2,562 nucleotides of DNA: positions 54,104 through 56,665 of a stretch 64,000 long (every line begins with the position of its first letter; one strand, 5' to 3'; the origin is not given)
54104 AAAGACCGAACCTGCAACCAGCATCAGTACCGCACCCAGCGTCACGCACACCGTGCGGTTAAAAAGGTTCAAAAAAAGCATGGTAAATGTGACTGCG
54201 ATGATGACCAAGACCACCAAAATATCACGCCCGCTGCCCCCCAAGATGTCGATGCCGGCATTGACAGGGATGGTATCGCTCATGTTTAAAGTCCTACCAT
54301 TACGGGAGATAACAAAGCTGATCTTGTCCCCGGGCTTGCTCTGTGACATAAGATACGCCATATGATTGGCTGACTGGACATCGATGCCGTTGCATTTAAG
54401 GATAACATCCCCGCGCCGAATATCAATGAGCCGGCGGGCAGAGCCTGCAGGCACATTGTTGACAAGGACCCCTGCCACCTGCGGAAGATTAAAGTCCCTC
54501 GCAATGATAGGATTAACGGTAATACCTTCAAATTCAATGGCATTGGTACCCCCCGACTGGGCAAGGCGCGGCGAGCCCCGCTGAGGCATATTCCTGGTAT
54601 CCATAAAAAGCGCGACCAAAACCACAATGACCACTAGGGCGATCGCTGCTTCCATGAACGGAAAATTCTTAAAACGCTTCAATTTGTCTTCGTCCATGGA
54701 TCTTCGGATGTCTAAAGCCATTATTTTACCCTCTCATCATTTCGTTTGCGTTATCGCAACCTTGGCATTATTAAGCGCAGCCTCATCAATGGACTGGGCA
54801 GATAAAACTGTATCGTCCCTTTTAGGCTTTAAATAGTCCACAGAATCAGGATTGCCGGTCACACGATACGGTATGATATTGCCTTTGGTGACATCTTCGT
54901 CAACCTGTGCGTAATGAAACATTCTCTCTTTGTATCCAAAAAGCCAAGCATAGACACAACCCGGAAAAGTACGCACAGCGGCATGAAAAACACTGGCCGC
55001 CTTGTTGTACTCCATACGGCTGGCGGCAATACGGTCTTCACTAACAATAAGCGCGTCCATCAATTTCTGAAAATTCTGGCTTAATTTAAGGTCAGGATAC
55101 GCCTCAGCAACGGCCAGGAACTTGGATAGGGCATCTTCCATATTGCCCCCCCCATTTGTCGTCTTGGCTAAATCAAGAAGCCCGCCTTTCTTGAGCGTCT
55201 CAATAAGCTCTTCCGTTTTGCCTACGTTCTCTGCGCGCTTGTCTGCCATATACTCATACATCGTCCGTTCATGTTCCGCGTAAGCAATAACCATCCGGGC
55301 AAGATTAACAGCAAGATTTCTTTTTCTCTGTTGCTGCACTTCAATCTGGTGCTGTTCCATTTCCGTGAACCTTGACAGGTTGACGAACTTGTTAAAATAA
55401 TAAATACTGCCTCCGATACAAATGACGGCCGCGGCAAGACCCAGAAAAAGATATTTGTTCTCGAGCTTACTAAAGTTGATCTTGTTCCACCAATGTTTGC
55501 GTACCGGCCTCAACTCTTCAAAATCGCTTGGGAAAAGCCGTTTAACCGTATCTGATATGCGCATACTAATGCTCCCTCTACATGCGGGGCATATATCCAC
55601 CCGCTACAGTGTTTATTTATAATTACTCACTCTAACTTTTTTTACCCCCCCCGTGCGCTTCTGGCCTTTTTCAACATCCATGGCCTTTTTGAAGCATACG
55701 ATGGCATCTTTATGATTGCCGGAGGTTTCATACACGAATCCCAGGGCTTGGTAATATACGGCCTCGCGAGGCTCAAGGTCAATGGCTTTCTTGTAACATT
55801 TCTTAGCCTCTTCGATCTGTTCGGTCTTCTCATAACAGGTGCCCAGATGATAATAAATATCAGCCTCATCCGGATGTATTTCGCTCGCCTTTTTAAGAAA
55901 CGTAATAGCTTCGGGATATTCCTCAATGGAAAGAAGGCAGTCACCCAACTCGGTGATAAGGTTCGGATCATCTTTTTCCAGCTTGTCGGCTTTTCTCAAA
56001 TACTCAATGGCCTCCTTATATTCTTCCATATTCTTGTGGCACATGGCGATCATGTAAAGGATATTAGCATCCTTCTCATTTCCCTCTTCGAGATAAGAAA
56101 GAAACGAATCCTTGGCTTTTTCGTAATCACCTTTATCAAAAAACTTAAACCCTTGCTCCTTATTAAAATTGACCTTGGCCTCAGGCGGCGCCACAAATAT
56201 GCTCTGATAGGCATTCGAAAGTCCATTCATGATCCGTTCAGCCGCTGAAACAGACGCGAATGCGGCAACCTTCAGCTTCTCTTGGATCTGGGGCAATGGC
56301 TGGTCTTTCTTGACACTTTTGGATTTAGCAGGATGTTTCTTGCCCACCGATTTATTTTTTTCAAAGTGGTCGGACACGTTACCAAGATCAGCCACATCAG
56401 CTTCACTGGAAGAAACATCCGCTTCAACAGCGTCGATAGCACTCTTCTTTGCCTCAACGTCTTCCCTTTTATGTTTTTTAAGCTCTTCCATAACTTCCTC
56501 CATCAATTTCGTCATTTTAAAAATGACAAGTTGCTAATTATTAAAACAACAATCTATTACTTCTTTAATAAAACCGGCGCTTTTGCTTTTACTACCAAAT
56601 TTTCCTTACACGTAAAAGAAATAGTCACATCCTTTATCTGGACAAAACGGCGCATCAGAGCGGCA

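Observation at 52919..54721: PDZ domain fused to an ArsB/NhaD-type permease (MamN-like) in a deep-branching-type cluster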

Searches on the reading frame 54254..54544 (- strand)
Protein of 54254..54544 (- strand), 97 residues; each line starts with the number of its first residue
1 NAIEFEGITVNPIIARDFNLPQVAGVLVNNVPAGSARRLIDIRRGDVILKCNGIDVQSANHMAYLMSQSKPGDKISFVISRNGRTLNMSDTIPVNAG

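Call 50: search_solved_structures(query=window:54254-54544:-, max_evalue=1, show_alignments=2)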
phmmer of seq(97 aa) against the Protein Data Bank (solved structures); distinct sequences matched with E-value up to 1: 195 (the best 60 are shown).
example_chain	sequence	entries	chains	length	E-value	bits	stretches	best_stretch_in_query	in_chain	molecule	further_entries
22kg_A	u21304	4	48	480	7e-10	42.2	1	10-89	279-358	Probable periplasmic serine endoprotease DegP-like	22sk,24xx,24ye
4a8a_A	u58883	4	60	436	4.7e-08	36.4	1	6-93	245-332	PERIPLASMIC PH-DEPENDENT SERINE ENDOPROTEASE DEGQ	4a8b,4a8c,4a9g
8kic_D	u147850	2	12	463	5.4e-08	36.2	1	6-93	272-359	peptidase Do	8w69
6jjk_A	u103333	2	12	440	4.7e-07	33.2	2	21-72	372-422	Periplasmic serine endoprotease DegP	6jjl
2zle_A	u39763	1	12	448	4.9e-07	33.1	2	21-72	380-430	Protease do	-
1ky9_A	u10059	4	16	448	4.9e-07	33.1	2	21-72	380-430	PROTEASE DO | Periplasmic serine endoprotease DegP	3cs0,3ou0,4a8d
3otp_A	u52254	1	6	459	4.9e-07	33.1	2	21-72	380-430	Protease do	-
3mh5_A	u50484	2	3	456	5e-07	33.1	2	21-72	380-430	Protease do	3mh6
3mh4_A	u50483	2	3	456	5e-07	33.1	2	21-72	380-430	Protease do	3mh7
3stj_A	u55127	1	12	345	5e-07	33.1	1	6-93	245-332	Protease degQ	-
3wkl_A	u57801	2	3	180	5.2e-07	33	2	26-93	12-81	Putative Zinc Metalloprotease AQ_1964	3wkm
6jjo_A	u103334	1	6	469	5.6e-07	32.9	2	21-72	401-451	Periplasmic serine endoprotease DegP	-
7co7_D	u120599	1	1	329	1.1e-06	31.9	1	9-91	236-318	AlgW protein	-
7co5_H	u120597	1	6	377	1.7e-06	31.4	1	9-91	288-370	AlgW protein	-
7co3_A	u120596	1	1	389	1.9e-06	31.2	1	9-91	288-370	AlgW protein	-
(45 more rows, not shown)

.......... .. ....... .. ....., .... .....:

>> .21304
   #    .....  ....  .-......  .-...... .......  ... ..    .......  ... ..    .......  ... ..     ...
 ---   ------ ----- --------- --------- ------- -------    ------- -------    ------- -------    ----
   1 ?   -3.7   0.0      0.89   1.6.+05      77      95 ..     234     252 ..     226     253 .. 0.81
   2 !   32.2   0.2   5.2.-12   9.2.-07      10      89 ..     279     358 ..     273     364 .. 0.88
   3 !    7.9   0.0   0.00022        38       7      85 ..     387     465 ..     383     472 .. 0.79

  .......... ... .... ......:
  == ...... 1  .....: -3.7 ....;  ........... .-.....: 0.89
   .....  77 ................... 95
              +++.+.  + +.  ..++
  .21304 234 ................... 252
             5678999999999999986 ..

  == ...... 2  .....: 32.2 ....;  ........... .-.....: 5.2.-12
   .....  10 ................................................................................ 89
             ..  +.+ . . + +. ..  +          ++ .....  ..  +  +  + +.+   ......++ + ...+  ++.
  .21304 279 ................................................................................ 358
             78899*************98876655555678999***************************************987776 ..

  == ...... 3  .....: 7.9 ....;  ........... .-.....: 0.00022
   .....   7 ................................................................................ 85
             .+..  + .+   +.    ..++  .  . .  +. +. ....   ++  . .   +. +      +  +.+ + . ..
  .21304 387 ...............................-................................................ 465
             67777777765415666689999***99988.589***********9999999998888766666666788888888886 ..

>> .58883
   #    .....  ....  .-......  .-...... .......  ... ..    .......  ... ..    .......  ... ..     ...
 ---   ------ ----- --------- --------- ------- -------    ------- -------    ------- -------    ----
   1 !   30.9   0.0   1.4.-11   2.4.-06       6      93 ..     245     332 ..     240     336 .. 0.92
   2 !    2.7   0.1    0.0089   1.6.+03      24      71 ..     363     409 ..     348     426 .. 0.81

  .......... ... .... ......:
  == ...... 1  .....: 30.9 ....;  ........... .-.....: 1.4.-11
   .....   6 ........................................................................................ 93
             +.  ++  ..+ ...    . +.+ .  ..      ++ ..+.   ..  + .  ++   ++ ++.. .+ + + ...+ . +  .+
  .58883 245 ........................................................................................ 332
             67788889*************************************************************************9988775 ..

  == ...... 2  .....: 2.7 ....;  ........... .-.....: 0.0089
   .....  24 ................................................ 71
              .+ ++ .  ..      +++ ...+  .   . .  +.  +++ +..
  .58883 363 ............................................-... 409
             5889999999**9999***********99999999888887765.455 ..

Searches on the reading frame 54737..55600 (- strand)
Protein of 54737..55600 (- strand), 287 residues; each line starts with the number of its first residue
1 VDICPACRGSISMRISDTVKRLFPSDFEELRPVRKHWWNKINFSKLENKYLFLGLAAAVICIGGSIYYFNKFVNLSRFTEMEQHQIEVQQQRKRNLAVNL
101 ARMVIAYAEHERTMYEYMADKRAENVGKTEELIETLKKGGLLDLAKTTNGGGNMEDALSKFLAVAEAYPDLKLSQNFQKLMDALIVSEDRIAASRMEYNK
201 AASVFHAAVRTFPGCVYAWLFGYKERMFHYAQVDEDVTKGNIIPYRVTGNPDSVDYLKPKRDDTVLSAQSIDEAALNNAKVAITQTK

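Call 3: search_protein_families(library=pfam, proteins=[window:54737-55600:-], max_evalue=0.01)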
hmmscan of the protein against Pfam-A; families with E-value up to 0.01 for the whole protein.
window:54737-55600:- (287 aa): 1 family
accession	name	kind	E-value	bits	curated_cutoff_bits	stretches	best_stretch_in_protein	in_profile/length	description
PF04011.17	LemA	-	2.1e-29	102.7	26.2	1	84-233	3-139/149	LemA family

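Call 4: search_protein_families(library=ncbifam, proteins=[window:54737-55600:-], max_evalue=0.01)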
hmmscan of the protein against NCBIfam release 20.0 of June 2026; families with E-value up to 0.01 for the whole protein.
window:54737-55600:- (287 aa): 2 families
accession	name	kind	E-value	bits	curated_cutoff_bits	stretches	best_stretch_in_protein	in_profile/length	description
NF040966.1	MamQ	equivalog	5.3e-32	111.1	250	1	58-232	5-190/221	magnetosome protein MamQ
NF047528.1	LIMLP_03685_anti-sigma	equivalog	0.0086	15.3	200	0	13-74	31-87/347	LIMLP_03685 family anti-sigma factor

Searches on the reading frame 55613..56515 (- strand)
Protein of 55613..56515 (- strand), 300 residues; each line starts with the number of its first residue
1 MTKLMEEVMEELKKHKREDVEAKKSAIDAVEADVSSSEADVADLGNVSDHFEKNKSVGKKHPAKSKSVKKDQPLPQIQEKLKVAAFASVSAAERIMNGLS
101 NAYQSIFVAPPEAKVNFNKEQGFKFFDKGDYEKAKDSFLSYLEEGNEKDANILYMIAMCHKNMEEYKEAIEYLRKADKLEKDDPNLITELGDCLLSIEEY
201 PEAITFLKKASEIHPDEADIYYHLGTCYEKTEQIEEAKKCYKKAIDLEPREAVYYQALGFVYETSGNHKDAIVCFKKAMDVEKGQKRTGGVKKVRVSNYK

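Call 3: search_protein_families(library=pfam, proteins=[window:55613-56515:-], max_evalue=0.01)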
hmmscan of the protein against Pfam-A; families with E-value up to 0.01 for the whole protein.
window:55613-56515:- (300 aa): 29 families (the best 25 are shown)
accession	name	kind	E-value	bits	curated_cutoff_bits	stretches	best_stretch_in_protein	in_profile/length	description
PF00515.34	TPR_1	-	9.6e-27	92.1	27.8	3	218-249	1-32/34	Tetratricopeptide repeat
PF13181.12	TPR_8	-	6.4e-26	88.7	25.7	3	218-249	1-32/34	Tetratricopeptide repeat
PF07719.23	TPR_2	-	1.4e-25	87.7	27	3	218-250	1-33/34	Tetratricopeptide repeat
PF13424.12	TPR_12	-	7.7e-21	74.5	30.1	3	217-280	2-73/77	Tetratricopeptide repeat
PF13414.12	TPR_11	-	8.3e-20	70.6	26.8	2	191-230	1-40/42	TPR repeat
PF14559.12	TPR_19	-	1.3e-19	70.7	25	3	199-257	6-64/68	Tetratricopeptide repeat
PF13431.12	TPR_17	-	6.8e-18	63.8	24.4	2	207-238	2-33/34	Tetratricopeptide repeat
PF13428.12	TPR_14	-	1e-15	57.1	23.5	3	151-192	2-43/44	Tetratricopeptide repeat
PF13174.12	TPR_6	-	1.2e-12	48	26.3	1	221-249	3-31/33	Tetratricopeptide repeat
PF12895.13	ANAPC3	-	4.7e-12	46.4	27.2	1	146-210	19-82/82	Anaphase-promoting complex, cyclosome, subunit 3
PF13176.12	TPR_7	-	7.4e-11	41.7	27.9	0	188-219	3-34/36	Tetratricopeptide repeat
PF13432.12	TPR_16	-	7.1e-09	36.4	32.7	0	126-178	8-59/65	Tetratricopeptide repeat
PF23914.1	TPR_CcmH_CycH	-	8.1e-09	35.9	42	1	190-279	56-148/158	Cytochrome c-type biogenesis protein H TPR domain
PF13374.12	TPR_10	-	1.8e-07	31.4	27.5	0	152-176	4-28/42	Tetratricopeptide repeat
PF25058.1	ARM_TT21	-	1e-06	29.3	27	1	155-245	12-84/155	Tetratricopeptide repeat protein 21 ARM repeat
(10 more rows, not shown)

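Call 4: search_protein_families(library=ncbifam, proteins=[window:55613-56515:-], max_evalue=0.01)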
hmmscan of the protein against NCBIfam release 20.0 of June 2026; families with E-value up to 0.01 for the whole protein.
window:55613-56515:- (300 aa): 40 families (the best 25 are shown)
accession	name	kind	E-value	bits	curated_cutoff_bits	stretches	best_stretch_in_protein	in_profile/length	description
NF040959.1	MamA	equivalog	1.3e-41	142.3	200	1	88-282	10-203/204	magnetosome protein MamA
TIGR02552.1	LcrH_SycD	equivalog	1e-20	73.8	104.8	2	120-217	23-119/136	SycD/LcrH family type III secretion system chaperone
TIGR02917.1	PEP_TPR_lipo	equivalog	3.3e-18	65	312.2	2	124-226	304-405/899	XrtA/PEP-CTERM system TPR-repeat protein PrsT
TIGR00540.1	TPR_hemY_coli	hypoth_equivalog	1.5e-13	50.3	142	1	164-278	275-385/385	heme biosynthesis-associated TPR protein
TIGR02521.1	type_IV_pilW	equivalog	3.1e-13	49.8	154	2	217-285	30-98/234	type IV pilus biogenesis/stability protein PilW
NF047371.1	FlcA_CTERM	equivalog_domain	2.7e-12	45.9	300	2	119-200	442-523/646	periplasmic flagellar collar protein FlcA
NF053607.1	CHU_0125_OmpA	equivalog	8.9e-10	37.7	620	2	198-285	33-120/639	CHU_0125 family OmpA-like outer membrane integrity protein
NF052312.1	T9SS_PorW_SprE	equivalog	2.2e-08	33.3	250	1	190-252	185-250/716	type IX secretion system periplasmic lipoprotein PorW/SprE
NF052230.1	T9SS_PorE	exception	3.2e-08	32.3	600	2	218-286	57-125/648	PorE family type IX secretion system protein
NF033920.0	C39_PA2778_fam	equivalog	4.7e-08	32.8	150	1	196-282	168-254/255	PA2778 family cysteine peptidase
NF047558.1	TPR_END_plus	domain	7.8e-08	32.2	32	0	221-250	2-31/56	TPR end-of-group domain-containing protein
NF002725.1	PRK02603.1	equivalog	9.9e-08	32.2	143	1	199-269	50-123/173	photosystem I assembly protein Ycf3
NF052400.1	M48_BAM_BepA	equivalog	2.1e-07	30.1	570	1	114-271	270-428/483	beta-barrel assembly-enhancing protease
TIGR02795.1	tol_pal_ybgF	equivalog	3.9e-07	30.7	90.1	1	119-217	6-109/119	tol-pal system protein YbgF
NF008757.0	PRK11788.1-5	equivalog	9.1e-07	28.3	363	1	115-249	107-245/388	lipopolysaccharide assembly protein LapB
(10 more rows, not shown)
